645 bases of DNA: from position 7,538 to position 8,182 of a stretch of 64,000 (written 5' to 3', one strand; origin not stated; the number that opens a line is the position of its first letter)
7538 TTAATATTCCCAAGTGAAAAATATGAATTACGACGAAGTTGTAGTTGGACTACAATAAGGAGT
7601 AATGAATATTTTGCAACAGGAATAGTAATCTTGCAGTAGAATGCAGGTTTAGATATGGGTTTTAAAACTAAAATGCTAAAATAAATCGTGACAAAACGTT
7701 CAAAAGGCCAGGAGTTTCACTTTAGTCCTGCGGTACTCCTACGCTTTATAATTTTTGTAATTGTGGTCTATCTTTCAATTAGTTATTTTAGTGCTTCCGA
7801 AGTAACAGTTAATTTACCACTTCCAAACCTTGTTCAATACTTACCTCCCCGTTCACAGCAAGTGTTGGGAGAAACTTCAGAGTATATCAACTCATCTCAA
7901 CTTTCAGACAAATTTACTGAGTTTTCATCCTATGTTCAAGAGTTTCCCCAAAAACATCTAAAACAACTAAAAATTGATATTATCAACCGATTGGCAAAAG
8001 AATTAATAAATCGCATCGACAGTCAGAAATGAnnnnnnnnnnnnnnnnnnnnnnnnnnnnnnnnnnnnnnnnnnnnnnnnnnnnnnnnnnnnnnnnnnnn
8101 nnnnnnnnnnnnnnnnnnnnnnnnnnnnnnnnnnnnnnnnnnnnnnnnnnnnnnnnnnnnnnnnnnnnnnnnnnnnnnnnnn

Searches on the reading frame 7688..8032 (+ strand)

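Call 8: search_protein_families(library=pfam, proteins=[window:7688-8032:+], max_evalue=0.01)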
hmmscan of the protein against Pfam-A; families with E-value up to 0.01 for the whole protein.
window:7688-8032:+ (114 aa): 0 families

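Call 30: search_protein_families(library=pfam, proteins=[window:7688-8032:+], max_evalue=10)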
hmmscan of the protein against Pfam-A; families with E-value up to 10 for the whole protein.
window:7688-8032:+ (114 aa): 1 family
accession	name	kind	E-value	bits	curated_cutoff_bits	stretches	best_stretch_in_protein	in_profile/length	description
PF16550.10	RPN13_C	-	0.022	15.4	39.3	1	46-96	41-92/112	UCH-binding domain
